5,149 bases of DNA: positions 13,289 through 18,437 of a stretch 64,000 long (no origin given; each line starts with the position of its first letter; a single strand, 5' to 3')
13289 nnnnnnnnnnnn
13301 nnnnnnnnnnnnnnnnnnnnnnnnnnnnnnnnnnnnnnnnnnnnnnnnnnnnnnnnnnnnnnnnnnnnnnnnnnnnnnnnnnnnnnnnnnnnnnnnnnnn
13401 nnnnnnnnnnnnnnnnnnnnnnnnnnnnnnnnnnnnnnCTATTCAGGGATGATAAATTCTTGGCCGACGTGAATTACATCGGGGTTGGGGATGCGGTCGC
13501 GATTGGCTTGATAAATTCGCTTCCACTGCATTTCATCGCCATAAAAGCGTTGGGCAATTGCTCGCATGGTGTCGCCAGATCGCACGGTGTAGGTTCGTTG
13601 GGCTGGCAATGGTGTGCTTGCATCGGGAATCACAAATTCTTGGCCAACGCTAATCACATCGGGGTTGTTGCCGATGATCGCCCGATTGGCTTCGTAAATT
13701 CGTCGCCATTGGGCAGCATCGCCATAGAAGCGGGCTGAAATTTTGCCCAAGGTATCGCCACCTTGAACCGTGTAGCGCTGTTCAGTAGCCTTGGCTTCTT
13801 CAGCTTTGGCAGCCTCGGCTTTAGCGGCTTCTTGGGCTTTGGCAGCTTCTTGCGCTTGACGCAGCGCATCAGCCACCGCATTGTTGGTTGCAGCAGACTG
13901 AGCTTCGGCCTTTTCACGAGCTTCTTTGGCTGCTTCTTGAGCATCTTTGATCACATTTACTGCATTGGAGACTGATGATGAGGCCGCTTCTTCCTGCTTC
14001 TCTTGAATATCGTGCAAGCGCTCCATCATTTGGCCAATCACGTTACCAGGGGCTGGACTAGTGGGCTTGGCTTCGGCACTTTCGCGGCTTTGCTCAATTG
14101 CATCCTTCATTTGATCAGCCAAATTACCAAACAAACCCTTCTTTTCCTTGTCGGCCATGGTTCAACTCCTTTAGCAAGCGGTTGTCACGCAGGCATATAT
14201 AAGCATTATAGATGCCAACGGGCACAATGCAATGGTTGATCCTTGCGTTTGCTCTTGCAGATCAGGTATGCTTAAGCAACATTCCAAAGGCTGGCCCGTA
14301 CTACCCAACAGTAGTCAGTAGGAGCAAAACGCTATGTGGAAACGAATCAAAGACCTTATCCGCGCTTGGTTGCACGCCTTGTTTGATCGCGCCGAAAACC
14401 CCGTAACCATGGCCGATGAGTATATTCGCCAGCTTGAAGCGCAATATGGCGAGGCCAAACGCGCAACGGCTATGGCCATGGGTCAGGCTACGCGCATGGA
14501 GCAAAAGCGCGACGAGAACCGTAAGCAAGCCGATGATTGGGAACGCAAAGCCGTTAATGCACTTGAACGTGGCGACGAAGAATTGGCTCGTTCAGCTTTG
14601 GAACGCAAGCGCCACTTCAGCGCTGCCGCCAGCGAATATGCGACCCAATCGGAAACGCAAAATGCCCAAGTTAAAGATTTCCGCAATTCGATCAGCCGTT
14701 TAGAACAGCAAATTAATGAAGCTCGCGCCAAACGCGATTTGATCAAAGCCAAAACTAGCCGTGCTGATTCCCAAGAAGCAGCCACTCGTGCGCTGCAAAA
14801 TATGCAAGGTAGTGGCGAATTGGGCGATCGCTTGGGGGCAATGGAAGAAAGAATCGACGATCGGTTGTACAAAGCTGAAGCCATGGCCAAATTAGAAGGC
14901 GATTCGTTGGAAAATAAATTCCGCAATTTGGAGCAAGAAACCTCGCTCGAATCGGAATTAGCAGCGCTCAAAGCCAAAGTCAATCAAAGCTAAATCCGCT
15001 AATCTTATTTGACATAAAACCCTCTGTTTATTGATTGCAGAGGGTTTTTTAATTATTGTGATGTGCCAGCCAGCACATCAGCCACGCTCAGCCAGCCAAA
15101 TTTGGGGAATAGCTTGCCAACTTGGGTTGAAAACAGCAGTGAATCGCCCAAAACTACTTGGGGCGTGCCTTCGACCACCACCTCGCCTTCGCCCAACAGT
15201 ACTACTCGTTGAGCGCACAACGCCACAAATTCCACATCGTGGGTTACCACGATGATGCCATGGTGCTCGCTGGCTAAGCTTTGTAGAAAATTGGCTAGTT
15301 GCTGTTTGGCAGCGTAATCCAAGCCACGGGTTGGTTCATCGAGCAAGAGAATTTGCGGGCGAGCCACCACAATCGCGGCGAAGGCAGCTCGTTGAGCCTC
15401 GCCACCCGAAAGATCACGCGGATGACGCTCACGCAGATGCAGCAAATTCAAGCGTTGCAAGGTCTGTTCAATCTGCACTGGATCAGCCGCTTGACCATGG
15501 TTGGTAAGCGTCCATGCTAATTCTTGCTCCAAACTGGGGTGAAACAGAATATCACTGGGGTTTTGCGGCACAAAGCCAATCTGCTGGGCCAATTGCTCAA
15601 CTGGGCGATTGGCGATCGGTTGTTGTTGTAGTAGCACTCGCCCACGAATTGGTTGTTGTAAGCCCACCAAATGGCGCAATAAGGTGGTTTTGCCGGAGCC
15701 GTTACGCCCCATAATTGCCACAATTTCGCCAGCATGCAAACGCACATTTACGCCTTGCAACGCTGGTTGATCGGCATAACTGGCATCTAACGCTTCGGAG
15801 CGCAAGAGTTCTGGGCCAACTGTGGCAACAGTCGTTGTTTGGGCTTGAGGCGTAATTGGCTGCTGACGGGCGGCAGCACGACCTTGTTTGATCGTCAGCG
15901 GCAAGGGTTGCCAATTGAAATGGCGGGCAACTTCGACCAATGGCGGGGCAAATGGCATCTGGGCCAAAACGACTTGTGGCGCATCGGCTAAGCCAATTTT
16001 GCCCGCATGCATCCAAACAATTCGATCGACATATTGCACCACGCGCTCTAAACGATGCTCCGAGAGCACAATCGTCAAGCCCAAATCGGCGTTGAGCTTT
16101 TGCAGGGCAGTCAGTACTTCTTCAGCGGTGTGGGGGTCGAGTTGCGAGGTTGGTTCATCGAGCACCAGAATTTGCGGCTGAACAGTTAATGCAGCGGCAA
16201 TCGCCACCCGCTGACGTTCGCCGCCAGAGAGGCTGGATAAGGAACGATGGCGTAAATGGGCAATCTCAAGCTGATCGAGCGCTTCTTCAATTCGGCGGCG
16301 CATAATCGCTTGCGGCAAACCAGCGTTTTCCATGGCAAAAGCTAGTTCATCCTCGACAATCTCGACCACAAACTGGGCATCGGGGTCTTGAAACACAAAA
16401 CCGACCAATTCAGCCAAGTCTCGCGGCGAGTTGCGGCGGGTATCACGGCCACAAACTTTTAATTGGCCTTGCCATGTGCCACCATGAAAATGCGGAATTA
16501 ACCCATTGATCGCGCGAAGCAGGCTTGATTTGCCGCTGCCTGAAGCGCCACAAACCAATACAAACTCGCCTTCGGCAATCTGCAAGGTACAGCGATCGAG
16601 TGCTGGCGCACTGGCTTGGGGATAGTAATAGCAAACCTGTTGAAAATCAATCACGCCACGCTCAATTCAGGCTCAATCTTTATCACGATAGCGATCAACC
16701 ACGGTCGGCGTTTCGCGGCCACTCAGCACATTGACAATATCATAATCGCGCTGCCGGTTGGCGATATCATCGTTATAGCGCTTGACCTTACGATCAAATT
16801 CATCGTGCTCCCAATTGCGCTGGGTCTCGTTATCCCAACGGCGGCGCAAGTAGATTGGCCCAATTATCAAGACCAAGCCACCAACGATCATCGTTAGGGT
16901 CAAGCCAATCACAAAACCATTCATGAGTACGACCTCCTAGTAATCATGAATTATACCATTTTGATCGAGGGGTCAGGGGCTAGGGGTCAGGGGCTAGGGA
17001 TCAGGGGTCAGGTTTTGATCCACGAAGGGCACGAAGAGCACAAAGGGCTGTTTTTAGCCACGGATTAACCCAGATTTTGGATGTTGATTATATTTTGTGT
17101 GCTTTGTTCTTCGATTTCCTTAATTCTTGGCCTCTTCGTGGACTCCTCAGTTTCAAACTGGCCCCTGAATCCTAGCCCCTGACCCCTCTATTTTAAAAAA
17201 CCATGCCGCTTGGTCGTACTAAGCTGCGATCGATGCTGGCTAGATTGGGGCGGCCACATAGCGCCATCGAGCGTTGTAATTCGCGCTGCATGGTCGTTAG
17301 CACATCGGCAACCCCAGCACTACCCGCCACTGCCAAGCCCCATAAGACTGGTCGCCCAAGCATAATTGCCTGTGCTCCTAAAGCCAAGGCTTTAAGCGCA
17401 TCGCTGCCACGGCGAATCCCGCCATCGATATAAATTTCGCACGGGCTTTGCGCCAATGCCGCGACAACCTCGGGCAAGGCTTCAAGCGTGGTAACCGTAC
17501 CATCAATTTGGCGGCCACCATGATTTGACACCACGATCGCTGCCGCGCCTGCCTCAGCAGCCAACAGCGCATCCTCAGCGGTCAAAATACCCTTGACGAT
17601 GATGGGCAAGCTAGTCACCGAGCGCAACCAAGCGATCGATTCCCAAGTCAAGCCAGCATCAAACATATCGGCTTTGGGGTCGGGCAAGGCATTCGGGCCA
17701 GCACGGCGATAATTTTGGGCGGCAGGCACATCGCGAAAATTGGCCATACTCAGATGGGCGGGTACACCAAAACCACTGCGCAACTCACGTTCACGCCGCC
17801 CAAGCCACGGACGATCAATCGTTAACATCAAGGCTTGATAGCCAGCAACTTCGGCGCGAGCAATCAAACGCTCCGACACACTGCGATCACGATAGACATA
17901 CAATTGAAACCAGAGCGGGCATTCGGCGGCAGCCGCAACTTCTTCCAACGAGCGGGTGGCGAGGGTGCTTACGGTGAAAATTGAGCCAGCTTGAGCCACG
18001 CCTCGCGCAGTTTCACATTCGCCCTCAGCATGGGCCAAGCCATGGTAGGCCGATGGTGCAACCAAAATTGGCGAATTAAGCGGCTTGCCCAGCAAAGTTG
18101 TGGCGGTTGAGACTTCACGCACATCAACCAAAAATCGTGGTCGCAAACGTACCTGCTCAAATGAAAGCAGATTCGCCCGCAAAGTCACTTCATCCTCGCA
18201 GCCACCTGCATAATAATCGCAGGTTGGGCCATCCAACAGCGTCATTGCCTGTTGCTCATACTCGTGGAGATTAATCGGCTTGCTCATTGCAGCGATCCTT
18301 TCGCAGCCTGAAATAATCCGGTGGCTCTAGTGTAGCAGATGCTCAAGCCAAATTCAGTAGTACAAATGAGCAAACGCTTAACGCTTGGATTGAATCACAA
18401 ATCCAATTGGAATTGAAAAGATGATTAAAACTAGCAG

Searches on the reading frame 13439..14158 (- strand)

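Call 10: search_protein_families(library=pfam, proteins=[window:13439-14158:-], max_evalue=0.001)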
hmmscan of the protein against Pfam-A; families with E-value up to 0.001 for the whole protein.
window:13439-14158:- (239 aa): 4 families
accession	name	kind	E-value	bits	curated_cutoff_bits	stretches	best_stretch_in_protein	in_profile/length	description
PF01476.26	LysM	-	2.5e-20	72.6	20.9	2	190-238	1-43/43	LysM domain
PF23473.1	LysM3_LYK4_5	-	5.9e-08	33.1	29.3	0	189-219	4-31/48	LYK4/5 LysM3 domain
PF05489.18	Phage_tail_X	-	9.7e-08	32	22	0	130-182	5-56/60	Phage Tail Protein X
PF23457.1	LysM2_NFP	-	6.3e-06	26.6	36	0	188-238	6-54/56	NFP LysM2 domain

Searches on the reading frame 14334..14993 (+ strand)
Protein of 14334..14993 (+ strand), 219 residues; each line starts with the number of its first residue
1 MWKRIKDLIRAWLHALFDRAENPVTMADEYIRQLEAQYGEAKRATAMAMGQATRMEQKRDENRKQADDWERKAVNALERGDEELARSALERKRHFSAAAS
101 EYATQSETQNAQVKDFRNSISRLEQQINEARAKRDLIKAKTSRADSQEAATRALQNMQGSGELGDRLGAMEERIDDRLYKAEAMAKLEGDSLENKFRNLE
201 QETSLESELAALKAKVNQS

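Call 10: search_protein_families(library=pfam, proteins=[window:14334-14993:+], max_evalue=0.001)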
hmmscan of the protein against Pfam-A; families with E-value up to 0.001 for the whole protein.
window:14334-14993:+ (219 aa): 1 family
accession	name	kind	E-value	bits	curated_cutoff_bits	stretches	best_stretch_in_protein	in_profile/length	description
PF04012.17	PspA_IM30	-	1.4e-37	129.8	33.9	1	2-215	3-217/220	PspA/IM30 family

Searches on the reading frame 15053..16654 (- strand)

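Call 10: search_protein_families(library=pfam, proteins=[window:15053-16654:-], max_evalue=0.001)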
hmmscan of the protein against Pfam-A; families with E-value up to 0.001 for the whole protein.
window:15053-16654:- (533 aa): 29 families (the best 25 are shown)
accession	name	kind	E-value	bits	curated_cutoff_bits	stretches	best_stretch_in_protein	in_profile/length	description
PF00005.33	ABC_tran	-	4.8e-64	215.5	25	2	299-442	1-136/137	ABC transporter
PF13304.12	AAA_21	-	3.4e-23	83.6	27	2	405-477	228-303/304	AAA domain, putative AbiEii toxin, Type IV TA system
PF02463.25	SMC_N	-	2.2e-16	60.4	40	2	310-481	25-206/220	RecF/RecN/SMC N terminal domain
PF20703.3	nSTAND1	-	3.6e-11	43.8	27.1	1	21-68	25-71/379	Novel STAND NTPase 1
PF13555.12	AAA_29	-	5.6e-10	39.3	27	1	23-52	16-45/61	P-loop containing region of AAA domain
PF13191.12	AAA_16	-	6.8e-09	36.9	32.6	1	27-187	20-158/167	AAA ATPase domain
PF13401.12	AAA_22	-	5e-08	33.8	27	0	30-172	6-96/130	AAA domain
PF13476.12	AAA_23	-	1.4e-07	32.8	27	0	310-328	20-38/201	AAA domain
PF13558.12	SbcC_Walker_B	-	3.8e-07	30.7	27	0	135-185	26-89/90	SbcC/RAD50-like, Walker B motif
PF03193.22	RsgA_GTPase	-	4.9e-07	30.2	30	0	28-51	105-128/174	RsgA GTPase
PF13175.12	AAA_15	-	1e-06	29.1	32.1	0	21-51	16-45/374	AAA ATPase domain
PF05729.18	NACHT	-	2.8e-06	27.7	26.7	0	311-330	2-21/167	NACHT domain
PF20720.3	nSTAND3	-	5.1e-06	26.7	27.2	0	294-330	2-38/155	Novel STAND NTPase 3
PF13238.12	AAA_18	-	6e-06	27.2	29.4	0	312-331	1-20/128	AAA domain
PF13481.12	AAA_25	-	8.3e-06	26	27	0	306-329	30-53/195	AAA domain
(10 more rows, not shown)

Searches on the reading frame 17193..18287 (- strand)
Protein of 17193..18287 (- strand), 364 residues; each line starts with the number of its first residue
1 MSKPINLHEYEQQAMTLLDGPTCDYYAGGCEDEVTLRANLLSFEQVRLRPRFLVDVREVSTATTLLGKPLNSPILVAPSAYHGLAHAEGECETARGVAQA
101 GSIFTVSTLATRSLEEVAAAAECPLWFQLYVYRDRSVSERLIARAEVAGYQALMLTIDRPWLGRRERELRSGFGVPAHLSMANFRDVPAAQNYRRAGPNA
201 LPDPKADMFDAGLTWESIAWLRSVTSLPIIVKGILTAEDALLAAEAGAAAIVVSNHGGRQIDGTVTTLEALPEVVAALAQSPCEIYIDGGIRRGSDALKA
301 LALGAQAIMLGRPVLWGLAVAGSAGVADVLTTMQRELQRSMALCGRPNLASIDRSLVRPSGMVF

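Call 10: search_protein_families(library=pfam, proteins=[window:17193-18287:-], max_evalue=0.001)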
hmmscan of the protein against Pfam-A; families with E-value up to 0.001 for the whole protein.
window:17193-18287:- (364 aa): 4 families
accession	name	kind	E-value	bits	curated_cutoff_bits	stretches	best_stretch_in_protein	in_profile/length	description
PF01070.24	FMN_dh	-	1.2e-130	436.1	24.9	1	18-358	5-349/350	FMN-dependent dehydrogenase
PF00478.31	IMPDH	-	1.4e-08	34.5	25.6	1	216-312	134-237/345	IMP dehydrogenase / GMP reductase domain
PF05690.20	ThiG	-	0.00016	21.5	23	0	282-312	175-205/247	Thiazole biosynthesis protein ThiG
PF01645.23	Glu_synthase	-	0.00023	20.9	20.4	1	246-315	227-308/369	Conserved region in glutamate synthase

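Call 87: search_protein_families(library=ncbifam, proteins=[window:17193-18287:-], max_evalue=0.00001)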
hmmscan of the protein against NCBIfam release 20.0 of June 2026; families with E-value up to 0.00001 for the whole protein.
window:17193-18287:- (364 aa): 6 families
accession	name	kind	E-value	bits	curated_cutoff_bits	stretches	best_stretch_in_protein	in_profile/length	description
NF008398.0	PRK11197.1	subfamily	7.6e-79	265.2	376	2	207-356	226-374/381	L-lactate dehydrogenase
TIGR02708.1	L_lactate_ox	equivalog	3e-72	243.6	645.5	1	5-351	14-352/367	L-lactate oxidase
NF033901.1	L_lactate_LldD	exception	6.8e-69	232.7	550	2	206-355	225-373/377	FMN-dependent L-lactate dehydrogenase LldD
TIGR03966.1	actino_HemFlav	equivalog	3.5e-63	213.6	470.85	2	210-355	231-375/385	pre-mycofactocin synthase MftD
TIGR02151.1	IPP_isom_2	equivalog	2.2e-13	49.8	281.3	1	266-353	245-330/338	type 2 isopentenyl-diphosphate Delta-isomerase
TIGR01302.1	IMP_dehydrog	equivalog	3.5e-07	29.5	481.5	1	216-312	254-357/450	IMP dehydrogenase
